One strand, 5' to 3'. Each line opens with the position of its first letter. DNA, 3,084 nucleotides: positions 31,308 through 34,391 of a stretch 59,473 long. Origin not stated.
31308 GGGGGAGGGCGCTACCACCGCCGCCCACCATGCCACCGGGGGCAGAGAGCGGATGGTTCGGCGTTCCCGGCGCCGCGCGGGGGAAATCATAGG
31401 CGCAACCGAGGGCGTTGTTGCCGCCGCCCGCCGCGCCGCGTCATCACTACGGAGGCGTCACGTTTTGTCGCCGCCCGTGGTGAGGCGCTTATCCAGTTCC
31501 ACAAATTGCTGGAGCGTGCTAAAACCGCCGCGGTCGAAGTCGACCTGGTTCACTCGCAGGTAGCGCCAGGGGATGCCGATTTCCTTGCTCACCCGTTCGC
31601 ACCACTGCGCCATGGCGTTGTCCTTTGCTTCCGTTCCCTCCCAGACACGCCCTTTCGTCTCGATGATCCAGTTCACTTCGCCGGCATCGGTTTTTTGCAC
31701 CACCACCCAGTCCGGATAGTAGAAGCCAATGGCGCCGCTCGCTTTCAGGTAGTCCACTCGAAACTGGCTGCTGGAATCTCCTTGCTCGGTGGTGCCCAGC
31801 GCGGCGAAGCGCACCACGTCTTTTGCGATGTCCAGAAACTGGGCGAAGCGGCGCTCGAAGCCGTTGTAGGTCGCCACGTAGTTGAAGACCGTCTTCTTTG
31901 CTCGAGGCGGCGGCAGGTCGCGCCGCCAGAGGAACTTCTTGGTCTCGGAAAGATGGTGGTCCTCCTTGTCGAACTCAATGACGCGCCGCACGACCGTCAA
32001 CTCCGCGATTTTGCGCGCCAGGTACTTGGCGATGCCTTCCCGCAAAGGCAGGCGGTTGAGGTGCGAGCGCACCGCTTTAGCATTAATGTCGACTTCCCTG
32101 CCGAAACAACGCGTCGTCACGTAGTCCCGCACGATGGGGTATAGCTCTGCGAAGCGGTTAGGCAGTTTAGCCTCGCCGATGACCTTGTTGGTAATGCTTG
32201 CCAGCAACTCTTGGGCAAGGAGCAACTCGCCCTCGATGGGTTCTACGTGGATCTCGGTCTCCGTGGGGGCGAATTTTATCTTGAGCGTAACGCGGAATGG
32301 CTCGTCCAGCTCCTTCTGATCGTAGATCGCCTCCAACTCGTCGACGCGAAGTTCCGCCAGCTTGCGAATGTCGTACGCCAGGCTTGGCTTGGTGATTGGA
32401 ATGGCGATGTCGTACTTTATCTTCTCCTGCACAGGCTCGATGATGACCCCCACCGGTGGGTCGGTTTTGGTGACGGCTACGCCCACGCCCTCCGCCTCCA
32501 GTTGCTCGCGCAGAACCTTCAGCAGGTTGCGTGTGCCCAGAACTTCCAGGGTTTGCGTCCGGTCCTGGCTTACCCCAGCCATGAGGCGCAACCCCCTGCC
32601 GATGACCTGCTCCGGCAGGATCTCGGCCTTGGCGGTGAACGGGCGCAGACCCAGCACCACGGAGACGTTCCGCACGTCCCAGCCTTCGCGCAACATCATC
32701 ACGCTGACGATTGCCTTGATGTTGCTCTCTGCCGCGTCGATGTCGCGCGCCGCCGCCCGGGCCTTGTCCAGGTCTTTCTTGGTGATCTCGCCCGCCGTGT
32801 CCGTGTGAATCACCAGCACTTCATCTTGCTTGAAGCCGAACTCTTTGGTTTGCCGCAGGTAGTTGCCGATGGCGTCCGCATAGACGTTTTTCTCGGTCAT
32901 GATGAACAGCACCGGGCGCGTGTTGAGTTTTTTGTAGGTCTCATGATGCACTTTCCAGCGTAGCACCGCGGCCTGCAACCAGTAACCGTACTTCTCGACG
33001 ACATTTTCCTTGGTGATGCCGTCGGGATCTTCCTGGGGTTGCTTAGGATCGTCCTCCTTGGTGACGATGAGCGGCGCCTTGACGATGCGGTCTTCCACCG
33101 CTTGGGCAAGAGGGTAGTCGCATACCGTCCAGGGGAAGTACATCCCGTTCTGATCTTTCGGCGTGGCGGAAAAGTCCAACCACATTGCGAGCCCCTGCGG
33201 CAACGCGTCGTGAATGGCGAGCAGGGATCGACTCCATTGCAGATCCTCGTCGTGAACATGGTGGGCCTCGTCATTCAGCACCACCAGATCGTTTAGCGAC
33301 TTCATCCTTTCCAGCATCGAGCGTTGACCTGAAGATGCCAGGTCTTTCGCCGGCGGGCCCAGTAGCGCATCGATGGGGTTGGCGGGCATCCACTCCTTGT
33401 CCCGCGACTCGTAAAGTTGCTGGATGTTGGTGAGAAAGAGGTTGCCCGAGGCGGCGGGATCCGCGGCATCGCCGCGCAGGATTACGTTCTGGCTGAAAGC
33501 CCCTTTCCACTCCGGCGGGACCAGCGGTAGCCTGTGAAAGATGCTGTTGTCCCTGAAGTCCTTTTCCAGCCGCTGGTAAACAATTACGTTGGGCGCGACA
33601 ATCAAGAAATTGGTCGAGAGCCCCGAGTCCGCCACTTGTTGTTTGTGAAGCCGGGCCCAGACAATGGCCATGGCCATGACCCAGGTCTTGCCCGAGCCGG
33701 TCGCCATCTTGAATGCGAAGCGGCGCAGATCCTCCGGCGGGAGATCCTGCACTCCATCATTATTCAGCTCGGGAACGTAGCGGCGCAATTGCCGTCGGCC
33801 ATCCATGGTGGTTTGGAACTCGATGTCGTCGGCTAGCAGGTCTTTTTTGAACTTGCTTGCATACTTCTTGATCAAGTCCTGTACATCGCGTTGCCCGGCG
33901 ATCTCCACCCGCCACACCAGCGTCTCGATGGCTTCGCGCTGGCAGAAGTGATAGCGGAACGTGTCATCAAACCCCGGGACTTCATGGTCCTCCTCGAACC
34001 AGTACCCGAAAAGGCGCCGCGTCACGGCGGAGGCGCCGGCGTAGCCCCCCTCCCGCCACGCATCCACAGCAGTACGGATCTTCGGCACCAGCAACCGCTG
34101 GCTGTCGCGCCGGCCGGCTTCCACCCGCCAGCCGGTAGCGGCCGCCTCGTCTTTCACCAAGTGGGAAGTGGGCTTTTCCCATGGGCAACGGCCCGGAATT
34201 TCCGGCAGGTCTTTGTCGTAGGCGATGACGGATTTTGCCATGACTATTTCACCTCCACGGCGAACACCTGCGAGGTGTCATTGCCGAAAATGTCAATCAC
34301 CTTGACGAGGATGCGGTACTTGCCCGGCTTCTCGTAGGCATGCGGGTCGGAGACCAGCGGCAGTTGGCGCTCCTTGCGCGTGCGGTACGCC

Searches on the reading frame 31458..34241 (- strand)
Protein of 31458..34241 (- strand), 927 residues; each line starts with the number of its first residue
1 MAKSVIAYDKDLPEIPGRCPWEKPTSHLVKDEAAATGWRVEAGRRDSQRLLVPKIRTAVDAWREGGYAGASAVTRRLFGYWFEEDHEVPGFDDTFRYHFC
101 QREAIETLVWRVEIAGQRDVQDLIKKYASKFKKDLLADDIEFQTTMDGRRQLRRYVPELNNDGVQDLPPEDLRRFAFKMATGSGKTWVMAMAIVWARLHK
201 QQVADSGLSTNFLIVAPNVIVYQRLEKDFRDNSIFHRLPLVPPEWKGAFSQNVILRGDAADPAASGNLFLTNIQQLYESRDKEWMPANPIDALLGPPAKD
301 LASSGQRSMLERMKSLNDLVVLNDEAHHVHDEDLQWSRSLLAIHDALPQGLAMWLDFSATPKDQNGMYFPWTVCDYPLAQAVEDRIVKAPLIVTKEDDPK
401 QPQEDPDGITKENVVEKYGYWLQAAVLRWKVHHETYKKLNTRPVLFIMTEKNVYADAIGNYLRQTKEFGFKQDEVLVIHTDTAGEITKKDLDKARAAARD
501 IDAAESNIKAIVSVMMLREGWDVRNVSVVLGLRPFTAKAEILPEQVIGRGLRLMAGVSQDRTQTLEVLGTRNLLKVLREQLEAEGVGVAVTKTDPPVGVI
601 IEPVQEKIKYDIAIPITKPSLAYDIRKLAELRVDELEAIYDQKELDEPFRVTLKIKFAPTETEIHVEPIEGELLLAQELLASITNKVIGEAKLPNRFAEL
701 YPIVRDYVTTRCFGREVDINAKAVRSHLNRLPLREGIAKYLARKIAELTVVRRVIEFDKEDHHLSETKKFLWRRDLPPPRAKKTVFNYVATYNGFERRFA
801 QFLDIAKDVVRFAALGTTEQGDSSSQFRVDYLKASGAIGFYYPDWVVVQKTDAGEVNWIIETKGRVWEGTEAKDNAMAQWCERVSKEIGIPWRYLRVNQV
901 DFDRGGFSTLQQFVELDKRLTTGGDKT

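Call 11: search_protein_families(library=pfam, proteins=[window:31458-34241:-])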
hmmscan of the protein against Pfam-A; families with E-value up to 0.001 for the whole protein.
window:31458-34241:- (927 aa): 4 families
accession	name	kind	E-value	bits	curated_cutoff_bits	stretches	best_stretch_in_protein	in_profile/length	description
PF04851.21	ResIII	-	1.6e-20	74.1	22.5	1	147-362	20-163/164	Type III restriction enzyme, res subunit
PF00270.35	DEAD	-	0.00016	21.9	26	0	176-231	18-67/167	DEAD/DEAH box helicase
PF19778.5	RE_endonuc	-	0.00019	21.7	23.4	0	782-866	1-74/108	Endonuclease domain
PF18766.7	SWI2_SNF2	-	0.00021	21.5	26.7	1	181-389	27-187/221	SWI2/SNF2 ATPase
